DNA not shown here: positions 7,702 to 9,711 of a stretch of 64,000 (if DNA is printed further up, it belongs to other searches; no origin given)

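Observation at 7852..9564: Solitary PilB/GspE-family paralog with every ATPase catalytic motif substituted, directly downstream of a giant adhesin-like protein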

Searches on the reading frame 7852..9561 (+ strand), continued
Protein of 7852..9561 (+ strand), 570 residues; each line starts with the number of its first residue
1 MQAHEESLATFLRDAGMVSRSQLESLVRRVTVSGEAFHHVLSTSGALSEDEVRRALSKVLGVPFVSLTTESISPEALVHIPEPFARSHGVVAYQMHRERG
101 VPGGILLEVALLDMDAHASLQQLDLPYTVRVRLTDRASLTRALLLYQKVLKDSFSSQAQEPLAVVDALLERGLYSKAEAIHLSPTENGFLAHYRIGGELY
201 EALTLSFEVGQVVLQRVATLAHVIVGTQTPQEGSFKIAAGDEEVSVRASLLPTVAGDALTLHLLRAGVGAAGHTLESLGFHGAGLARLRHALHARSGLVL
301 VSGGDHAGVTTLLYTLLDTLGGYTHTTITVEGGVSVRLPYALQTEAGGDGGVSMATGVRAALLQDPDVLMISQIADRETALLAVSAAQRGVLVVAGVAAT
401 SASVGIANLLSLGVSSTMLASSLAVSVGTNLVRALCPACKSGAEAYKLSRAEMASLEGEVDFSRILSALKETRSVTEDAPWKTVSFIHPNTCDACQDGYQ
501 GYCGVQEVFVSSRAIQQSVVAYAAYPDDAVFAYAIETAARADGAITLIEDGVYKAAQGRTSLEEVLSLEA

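Call 8: find_homologous_proteins(query=window:7852-9561:+, max_evalue=1e-10)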
Query window:7852-9561:+ (570 aa): 403 proteins with E <= 1e-10 among 8000 candidates; the best 120 are listed.
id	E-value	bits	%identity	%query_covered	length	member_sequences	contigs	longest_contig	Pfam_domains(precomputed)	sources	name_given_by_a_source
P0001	0.0e+0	1204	100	100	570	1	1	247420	PF00437.27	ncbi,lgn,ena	ncbi:MAG: ATPase, T2SS/T4P/T4SS family [bacterium]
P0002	6.6e-179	614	55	100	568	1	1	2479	PF00437.27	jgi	jgi:type IV pilus assembly protein PilB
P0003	2.2e-163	563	53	100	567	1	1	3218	PF00437.27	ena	-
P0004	4.6e-121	423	44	100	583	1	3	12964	PF05157.21,PF00437.27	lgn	-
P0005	5.2e-114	400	41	100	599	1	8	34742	PF05157.21,PF00437.27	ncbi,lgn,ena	-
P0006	4.8e-110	387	41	99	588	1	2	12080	PF05157.21,PF00437.27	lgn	-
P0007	1.1e-108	382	42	99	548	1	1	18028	PF05157.21,PF00437.27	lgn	-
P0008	1.9e-108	382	42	99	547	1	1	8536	PF05157.21,PF00437.27,PF13191.13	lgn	-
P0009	9.4e-108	379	43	99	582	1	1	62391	PF05157.21,PF00437.27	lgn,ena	-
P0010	3.4e-106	374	41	98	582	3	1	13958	PF00437.27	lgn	-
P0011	1.3e-105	372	42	99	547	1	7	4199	PF05157.21,PF00437.27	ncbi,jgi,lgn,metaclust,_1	metaclust:\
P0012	2.2e-105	371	41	100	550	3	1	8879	PF05157.21,PF00437.27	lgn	-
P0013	6.1e-104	367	40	99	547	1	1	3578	PF05157.21,PF00437.27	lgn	-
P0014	5.3e-102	360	43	93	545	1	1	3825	PF05157.21,PF00437.27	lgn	-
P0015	1.0e-100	356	39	100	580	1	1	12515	PF05157.21,PF00437.27,PF13604.13,PF13401.13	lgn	-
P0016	1.2e-100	356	39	99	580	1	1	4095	PF05157.21,PF00437.27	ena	-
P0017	2.0e-100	355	39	99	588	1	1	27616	PF05157.21,PF00437.27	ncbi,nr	ncbi:MAG: Tfp pilus assembly protein PilB, type pilus assembly protein PilB [Candidatus Adlerbacteri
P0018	2.3e-99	352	40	100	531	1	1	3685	PF05157.21,PF00437.27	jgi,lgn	-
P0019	1.1e-98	349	38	99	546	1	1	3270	PF05157.21,PF00437.27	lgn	-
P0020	1.8e-98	349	37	99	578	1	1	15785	PF05157.21,PF00437.27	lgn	-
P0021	1.3e-97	346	38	98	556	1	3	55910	PF05157.21,PF00437.27,PF13191.13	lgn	-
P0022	2.2e-97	345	39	100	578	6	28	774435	PF05157.21,PF06414.19,PF00437.27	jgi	jgi:type IV pilus assembly protein PilB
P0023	8.7e-97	343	40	98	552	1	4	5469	PF05157.21,PF00437.27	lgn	-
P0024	9.1e-96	340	40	100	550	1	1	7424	PF05157.21,PF00437.27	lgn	-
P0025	9.7e-96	340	39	99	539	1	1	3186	PF05157.21,PF00437.27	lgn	-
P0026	1.3e-92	329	35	99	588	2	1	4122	PF05157.21,PF00437.27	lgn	-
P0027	1.4e-91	326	41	92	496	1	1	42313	PF05157.21,PF00437.27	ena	-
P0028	1.0e-90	323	39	99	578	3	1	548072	PF05157.21,PF00437.27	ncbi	-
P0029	2.4e-90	322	36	99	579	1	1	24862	PF05157.21,PF00437.27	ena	-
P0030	4.4e-90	321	41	99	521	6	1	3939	PF05157.21,PF00437.27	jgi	-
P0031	2.0e-89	319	35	99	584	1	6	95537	PF05157.21,PF00437.27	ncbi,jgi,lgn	jgi:type IV pilus assembly protein PilB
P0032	1.4e-88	316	39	100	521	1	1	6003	PF05157.21,PF00437.27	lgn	-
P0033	3.8e-88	315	39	100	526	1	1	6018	PF05157.21,PF00437.27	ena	-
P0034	5.1e-88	314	40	98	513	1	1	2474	PF05157.21,PF00437.27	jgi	jgi:type IV pilus assembly protein PilB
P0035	2.7e-85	305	36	100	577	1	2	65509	PF05157.21,PF00437.27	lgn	-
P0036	3.3e-85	305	39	100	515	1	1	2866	PF05157.21,PF00437.27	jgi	jgi:hypothetical protein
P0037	4.0e-85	305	38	100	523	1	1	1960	PF05157.21,PF00437.27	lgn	-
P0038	5.8e-84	301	39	100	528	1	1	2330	PF05157.21,PF00437.27,PF01443.25,PF13604.13,PF13401.13,PF25199.2,PF13191.13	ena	-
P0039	1.7e-83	299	39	97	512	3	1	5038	PF05157.21,PF00437.27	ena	-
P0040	5.0e-83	298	39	99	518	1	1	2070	PF05157.21,PF00437.27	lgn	-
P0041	1.3e-82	296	37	100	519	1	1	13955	PF05157.21,PF00437.27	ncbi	-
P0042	4.4e-82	295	38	99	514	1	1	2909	PF05157.21,PF00437.27,PF13191.13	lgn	-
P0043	6.7e-82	294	37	98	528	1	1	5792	PF05157.21,PF00437.27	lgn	-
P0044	1.1e-81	293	38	100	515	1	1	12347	PF05157.21,PF00437.27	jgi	jgi:hypothetical protein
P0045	1.4e-81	293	40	92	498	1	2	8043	PF05157.21,PF00437.27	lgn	-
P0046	3.6e-81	292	40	92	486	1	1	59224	PF05157.21,PF00437.27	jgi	jgi:type IV pilus assembly protein PilB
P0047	1.9e-80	289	37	99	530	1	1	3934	PF05157.21,PF00437.27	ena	-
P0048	1.9e-80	289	38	92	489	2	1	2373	PF05157.21,PF00437.27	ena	-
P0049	3.9e-80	288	38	80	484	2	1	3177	PF05157.21,PF00437.27,PF13191.13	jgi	jgi:type II secretory ATPase GspE/PulE/Tfp pilus assembly ATPase PilB-like protein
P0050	4.0e-80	288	40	92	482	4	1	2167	PF05157.21,PF00437.27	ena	-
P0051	5.4e-80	288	39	91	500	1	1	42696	PF05157.21,PF00437.27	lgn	-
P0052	5.4e-80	288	37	100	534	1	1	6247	PF05157.21,PF00437.27,PF13401.13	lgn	-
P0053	1.6e-79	286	36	99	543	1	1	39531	PF05157.21,PF00437.27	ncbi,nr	ncbi:Flp pilus assembly complex ATPase component TadA [Acetobacteraceae bacterium]|nr:Flp pilus asse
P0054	3.0e-79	285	38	100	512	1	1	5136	PF05157.21,PF00437.27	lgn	-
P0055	4.4e-79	285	39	92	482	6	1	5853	PF05157.21,PF00437.27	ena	-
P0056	1.7e-78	283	38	92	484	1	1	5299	PF05157.21,PF00437.27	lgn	-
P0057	6.4e-78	281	38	92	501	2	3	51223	PF05157.21,PF00437.27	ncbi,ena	-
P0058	2.6e-77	279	36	100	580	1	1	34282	PF00437.27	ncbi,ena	-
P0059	1.7e-76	276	38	92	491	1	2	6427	PF05157.21,PF00437.27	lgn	-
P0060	5.7e-76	274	38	92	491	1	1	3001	PF05157.21,PF00437.27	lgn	-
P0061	9.0e-76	274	38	92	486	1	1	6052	PF05157.21,PF00437.27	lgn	-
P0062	7.3e-75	271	37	99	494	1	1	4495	PF05157.21,PF00437.27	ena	-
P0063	4.7e-74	268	37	92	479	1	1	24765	PF05157.21,PF00437.27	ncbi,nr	ncbi:hypothetical protein EXS62_01650 [Candidatus Kaiserbacteria bacterium]|nr:hypothetical protein 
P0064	8.6e-74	267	37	97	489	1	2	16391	PF05157.21,PF00437.27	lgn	-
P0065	4.0e-73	265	37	92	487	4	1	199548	PF05157.21,PF00437.27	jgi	-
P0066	4.1e-73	265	36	92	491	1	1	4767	PF05157.21,PF00437.27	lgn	-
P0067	8.1e-72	261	37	91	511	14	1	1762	PF05157.21,PF00437.27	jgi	-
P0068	1.5e-69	253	37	92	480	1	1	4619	PF05157.21,PF00437.27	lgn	-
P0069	5.5e-68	248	39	92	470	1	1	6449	PF05157.21,PF00437.27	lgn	-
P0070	1.1e-64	237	35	91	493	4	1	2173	PF05157.21,PF00437.27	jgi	-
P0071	4.8e-61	225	36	98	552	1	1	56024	PF00437.27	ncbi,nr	ncbi:MAG: Flp pilus assembly complex ATPase component TadA [Patescibacteria group bacterium]|nr:Flp 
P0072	2.5e-50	190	28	99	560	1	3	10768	PF05157.21,PF00437.27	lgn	-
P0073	7.4e-49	185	28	99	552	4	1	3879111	PF05157.21,PF00437.27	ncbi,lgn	ncbi:ATPase, T2SS/T4P/T4SS family [Alkalihalobacillus sp. FSL R5-0424]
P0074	1.5e-47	181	30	92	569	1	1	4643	PF05157.21,PF00437.27,PF13401.13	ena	-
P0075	2.4e-46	177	28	99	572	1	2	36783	PF05157.21,PF00437.27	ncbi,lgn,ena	-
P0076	2.6e-46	177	27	99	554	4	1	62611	PF05157.21,PF00437.27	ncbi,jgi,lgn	jgi:type IV pilus assembly protein PilB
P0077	6.2e-46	175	28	98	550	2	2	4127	PF05157.21,PF00437.27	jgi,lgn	-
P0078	7.6e-46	175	27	98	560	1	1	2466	PF05157.21,PF00437.27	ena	-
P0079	2.1e-45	174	27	98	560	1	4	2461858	PF05157.21,PF00437.27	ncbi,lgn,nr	ncbi:type II secretory pathway, ATPase PulE/Tfp pilus assembly pathway, ATPase PilB [Actinobacteria 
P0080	2.2e-45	174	28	97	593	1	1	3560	PF05157.21,PF00437.27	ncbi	-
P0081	2.3e-45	173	27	98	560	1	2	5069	PF05157.21,PF00437.27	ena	-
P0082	3.4e-45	173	27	98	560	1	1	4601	PF05157.21,PF00437.27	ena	-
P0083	3.4e-45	173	27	98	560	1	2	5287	PF05157.21,PF00437.27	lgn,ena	-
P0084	3.5e-45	173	27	98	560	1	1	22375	PF05157.21,PF00437.27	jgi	-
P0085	3.7e-45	173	27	98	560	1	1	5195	PF05157.21,PF00437.27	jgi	jgi:type IV pilus assembly protein PilB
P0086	4.0e-45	173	27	98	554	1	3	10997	PF05157.21,PF00437.27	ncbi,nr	ncbi:MAG: Flp pilus assembly complex ATPase component TadA [Acidimicrobiia bacterium]|nr:Flp pilus a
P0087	4.1e-45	173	27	98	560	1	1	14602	PF05157.21,PF00437.27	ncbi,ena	-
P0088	4.4e-45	173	27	98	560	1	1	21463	PF05157.21,PF00437.27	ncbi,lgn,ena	ncbi:MAG: ATPase, T2SS/T4P/T4SS family [Actinomycetes bacterium]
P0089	4.6e-45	172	27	98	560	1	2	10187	PF05157.21,PF00437.27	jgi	-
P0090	5.2e-45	172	26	97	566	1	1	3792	PF05157.21,PF00437.27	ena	-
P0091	5.8e-45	172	26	99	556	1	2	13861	PF05157.21,PF00437.27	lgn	-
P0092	6.0e-45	172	27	98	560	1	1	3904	PF05157.21,PF00437.27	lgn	-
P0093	7.0e-45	172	27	98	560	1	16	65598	PF05157.21,PF00437.27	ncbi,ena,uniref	ncbi:unannotated protein [freshwater metagenome]|uniref:Unannotated protein n=1 Tax=freshwater metag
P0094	8.0e-45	172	27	99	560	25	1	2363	PF05157.21,PF00437.27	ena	-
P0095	8.2e-45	172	27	99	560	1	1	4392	PF05157.21,PF00437.27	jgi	jgi:type IV pilus assembly protein PilB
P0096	1.0e-44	171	27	99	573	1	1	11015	PF05157.21,PF00437.27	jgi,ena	-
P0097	1.1e-44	171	26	99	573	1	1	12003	PF05157.21,PF00437.27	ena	-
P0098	1.2e-44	171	27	98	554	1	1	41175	PF05157.21,PF00437.27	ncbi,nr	ncbi:MAG: type II secretion system protein GspE [Actinobacteria bacterium]|nr:type II secretion syst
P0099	1.4e-44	171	32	71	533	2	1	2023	PF00437.27,PF13476.13,PF13555.13,PF25199.2,PF20720.4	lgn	-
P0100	2.4e-44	170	27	99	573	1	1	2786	PF05157.21,PF00437.27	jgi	jgi:type IV pilus assembly protein PilB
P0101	2.5e-44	170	26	99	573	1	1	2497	PF05157.21,PF00437.27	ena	-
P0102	3.0e-44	170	28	99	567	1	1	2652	PF05157.21,PF00437.27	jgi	jgi:type IV pilus assembly protein PilB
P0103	3.0e-44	170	27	98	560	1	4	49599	PF05157.21,PF00437.27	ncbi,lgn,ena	ncbi:MAG: ATPase, T2SS/T4P/T4SS family [Actinomycetes bacterium]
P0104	3.1e-44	170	27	98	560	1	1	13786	PF05157.21,PF00437.27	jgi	-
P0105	4.1e-44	169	26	99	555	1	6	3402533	PF05157.21,PF00437.27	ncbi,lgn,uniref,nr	ncbi:Flp pilus assembly complex ATPase component TadA [Parageobacillus toebii NBRC 107807]|uniref:Ty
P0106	4.7e-44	169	27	98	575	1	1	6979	PF05157.21,PF00437.27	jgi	jgi:type IV pilus assembly protein PilB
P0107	7.2e-44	169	29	88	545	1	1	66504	PF05157.21,PF00437.27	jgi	jgi:general secretion pathway protein E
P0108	7.4e-44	168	27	98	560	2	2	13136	PF05157.21,PF00437.27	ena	-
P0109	8.8e-44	168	27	100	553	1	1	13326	PF05157.21,PF00437.27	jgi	jgi:type IV pilus assembly protein PilB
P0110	1.0e-43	168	27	100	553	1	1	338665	PF05157.21,PF00437.27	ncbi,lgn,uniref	ncbi:GspE/PulE family protein [Anoxybacillus eryuanensis]|uniref:GspE/PulE family protein n=1 Tax=An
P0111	1.3e-43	168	25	98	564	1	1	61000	PF05157.21,PF00437.27,PF25199.2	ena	-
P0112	1.4e-43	168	26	99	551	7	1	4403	PF05157.21,PF00437.27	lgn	-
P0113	1.6e-43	167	28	93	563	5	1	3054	PF05157.21,PF00437.27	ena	-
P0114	2.0e-43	167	27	99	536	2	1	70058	PF05157.21,PF00437.27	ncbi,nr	ncbi:MAG: type II/IV secretion system protein [Planctomycetes bacterium]|nr:type II/IV secretion sys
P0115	2.0e-43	167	27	100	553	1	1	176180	PF05157.21,PF00437.27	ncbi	ncbi:GspE/PulE family protein [Anoxybacillus sp. TBDG-1]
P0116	2.2e-43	167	26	99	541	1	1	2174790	PF05157.21,PF00437.27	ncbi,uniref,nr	ncbi:Bacteriophage N4 adsorption protein [Lentibacillus sp. JNUCC-1]|uniref:GspE/PulE family protein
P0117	2.4e-43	167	28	99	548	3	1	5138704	PF05157.21,PF00437.27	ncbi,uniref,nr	ncbi:GspE/PulE family protein [Peribacillus loiseleuriae]|uniref:Type II secretion system protein E 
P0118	3.2e-43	166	27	100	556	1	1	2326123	PF05157.21,PF00437.27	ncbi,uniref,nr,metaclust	ncbi:GspE/PulE family protein [Alteribacter aurantiacus]|uniref:GspE/PulE family protein n=1 Tax=Alt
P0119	3.2e-43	166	27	96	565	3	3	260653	PF05157.21,PF00437.27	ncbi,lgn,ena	-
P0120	3.3e-43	166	28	100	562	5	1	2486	PF05157.21,PF00437.27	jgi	jgi:type IV pilus assembly protein PilB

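Call 12: find_encoding_contigs(protein=P0001, flank=10000, max_places=3)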
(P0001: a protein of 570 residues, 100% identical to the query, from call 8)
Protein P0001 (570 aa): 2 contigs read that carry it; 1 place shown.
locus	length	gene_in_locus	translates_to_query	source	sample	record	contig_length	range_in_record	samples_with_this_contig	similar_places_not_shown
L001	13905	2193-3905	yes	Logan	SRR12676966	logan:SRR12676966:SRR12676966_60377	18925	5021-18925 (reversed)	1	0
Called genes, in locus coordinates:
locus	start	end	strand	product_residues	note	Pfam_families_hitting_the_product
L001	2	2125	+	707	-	?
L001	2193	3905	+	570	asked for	PF00437:T2SSE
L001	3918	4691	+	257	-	PF00121:TIM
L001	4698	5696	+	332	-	PF00162:PGK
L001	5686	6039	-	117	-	PF11969:DcpS_C, PF01230:HIT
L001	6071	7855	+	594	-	PF01368:DHH, PF02272:DHHA1, PF17768:RecJ_OB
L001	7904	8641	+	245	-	PF00075:RNase_H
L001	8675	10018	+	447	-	PF13567:DUF4131, PF03772:Competence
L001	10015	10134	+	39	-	-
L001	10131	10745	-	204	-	PF02777:Sod_Fe_C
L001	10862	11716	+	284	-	-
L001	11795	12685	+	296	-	PF00753:Lactamase_B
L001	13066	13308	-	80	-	PF00830:Ribosomal_L28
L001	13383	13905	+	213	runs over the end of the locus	PF02163:Peptidase_M50 (weak)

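Call 13: find_encoding_contigs(protein=P0022, flank=10000, max_places=3)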
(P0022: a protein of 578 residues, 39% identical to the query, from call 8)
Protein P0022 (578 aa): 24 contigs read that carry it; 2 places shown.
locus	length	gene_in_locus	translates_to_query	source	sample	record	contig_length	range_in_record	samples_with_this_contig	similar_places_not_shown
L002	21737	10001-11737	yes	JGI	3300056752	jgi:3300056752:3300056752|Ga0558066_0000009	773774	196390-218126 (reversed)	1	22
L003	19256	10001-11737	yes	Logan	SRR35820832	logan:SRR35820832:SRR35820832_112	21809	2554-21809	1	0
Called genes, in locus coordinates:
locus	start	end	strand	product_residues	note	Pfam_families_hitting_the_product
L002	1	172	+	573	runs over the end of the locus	PF00664:ABC_membrane, PF00005:ABC_tran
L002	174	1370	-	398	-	PF00089:Trypsin (weak), PF13365:Trypsin_2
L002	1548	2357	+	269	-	PF13739:PdaC (faint), PF11738:DUF3298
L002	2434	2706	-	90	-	PF00216:Bac_DNA_binding, PF18291:HU-HIG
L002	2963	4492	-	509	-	PF12072:RNase_Y_N, PF00013:KH_1 (weak), PF01966:HD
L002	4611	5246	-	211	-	PF00574:CLP_protease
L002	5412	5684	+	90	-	-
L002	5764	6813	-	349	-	PF05697:Trigger_N, PF05698:Trigger_C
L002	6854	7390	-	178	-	PF00719:Pyrophosphatase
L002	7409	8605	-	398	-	PF08529:NusA_N, PF00575:S1, PF13184:KH_NusA_1st, PF26594:KH_NusA_2nd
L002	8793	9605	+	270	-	PF03372:Exo_endo_phos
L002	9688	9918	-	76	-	-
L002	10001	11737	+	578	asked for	PF05157:MshEN, PF00437:T2SSE, PF06414:Zeta_toxin (weak)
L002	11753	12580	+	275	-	PF00121:TIM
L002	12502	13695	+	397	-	PF00162:PGK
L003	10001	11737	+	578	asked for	PF05157:MshEN, PF00437:T2SSE, PF06414:Zeta_toxin (weak)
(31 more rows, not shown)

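Call 15: find_related_loci(query=A1, collection=genome_contigs, flank=10000)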
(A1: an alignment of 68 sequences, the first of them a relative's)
Query A1 (570 aa) in genome_contigs; peptide patterns used: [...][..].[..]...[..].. (x = any residue, [..] = any of these).
600 stretches matched a pattern (row limit reached: there are more); 597 encode a relative of the query (tblastn E <= 1e-3); the best 80 are kept; 80 distinct loci.
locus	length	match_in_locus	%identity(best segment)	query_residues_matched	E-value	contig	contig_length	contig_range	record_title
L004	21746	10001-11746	44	1-570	7e-136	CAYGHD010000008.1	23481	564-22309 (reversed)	MAG TPA_asm: uncultured Candidatus Saccharibacteria bacterium isolate ERP113451_co1_4 genome assembly, contig: NODE_2464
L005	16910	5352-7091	42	1-568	2e-125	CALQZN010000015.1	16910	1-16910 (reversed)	MAG: Candidatus Nomurabacteria bacterium isolate MoH-23oct19-148 genome assembly, contig: MoH-23oct19-C4465, whole genom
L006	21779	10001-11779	41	1-568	2e-123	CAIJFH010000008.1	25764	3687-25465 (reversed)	Candidatus Adlerbacteria bacterium isolate C4_bin-407 genome assembly, contig: bin-407:08/38, whole genome shotgun seque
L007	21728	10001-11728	42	1-568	9e-121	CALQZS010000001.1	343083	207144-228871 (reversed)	MAG: Candidatus Nomurabacteria bacterium isolate MH-09jul19-147 genome assembly, contig: MH-09jul19-C13, whole genome sh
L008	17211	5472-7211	35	1-566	9e-115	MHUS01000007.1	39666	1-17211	MAG: Candidatus Yonathbacteria bacterium RIFCSPHIGHO2_01_FULL_51_10 rifcsphigho2_01_scaffold_13906, whole genome shotgun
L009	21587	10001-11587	41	1-566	4e-113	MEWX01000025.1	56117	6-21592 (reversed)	MAG: Candidatus Adlerbacteria bacterium RIFCSPLOWO2_01_FULL_51_16 rifcsplowo2_01_scaffold_5500, whole genome shotgun seq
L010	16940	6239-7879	41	1-568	3e-113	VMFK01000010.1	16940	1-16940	MAG: Parcubacteria group bacterium Gr01-1014_56 G01um101456_scaffold_1016, whole genome shotgun sequence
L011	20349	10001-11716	39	2-568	3e-112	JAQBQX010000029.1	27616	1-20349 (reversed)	MAG: Candidatus Adlerbacteria bacterium isolate RYN_384 scaffold_3843594, whole genome shotgun sequence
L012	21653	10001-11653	41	1-561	4e-112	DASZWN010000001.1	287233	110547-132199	MAG TPA_asm: Candidatus Paceibacterota bacterium isolate SMAG_U6158 k141_692438, whole genome shotgun sequence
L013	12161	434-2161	38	1-566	4e-111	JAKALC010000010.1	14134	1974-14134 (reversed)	MAG: bacterium isolate WY5.bin108 NODE_7201_length_14134_cov_1.144642, whole genome shotgun sequence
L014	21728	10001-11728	37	1-566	1e-109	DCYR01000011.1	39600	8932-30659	MAG TPA_asm: Patescibacteria group bacterium UBA2105 UBA2105_contig_17965, whole genome shotgun sequence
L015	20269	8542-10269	37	1-566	8e-110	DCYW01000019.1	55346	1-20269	MAG TPA_asm: Patescibacteria group bacterium UBA2100 UBA2100_contig_459, whole genome shotgun sequence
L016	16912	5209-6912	37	1-566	2e-109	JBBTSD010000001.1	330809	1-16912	MAG: Patescibacteria group bacterium isolate H51-bin007_1 H51_bin007_1_000000000001, whole genome shotgun sequence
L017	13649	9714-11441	36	1-566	4e-109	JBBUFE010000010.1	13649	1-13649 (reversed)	MAG: Patescibacteria group bacterium isolate H52-bin063_1 H52_bin063_1_000000000010, whole genome shotgun sequence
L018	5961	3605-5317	37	1-566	3e-109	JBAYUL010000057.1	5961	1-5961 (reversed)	MAG: Candidatus Paceibacterota bacterium isolate SO_2016_LW3_34 scaffold21726_LW162_2016, whole genome shotgun sequence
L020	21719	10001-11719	37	4-566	6e-109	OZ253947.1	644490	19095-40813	MAG: Candidatus Paceibacterota bacterium isolate 943e5f1b-fc77-4159-9421-3b44cfae6817 genome assembly, chromosome: 1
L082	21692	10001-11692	39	1-566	6e-103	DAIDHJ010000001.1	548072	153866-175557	MAG TPA_asm: Candidatus Adlerbacteria bacterium isolate clean342 NODE_1_length_548072_cov_18.396940, whole genome shotgu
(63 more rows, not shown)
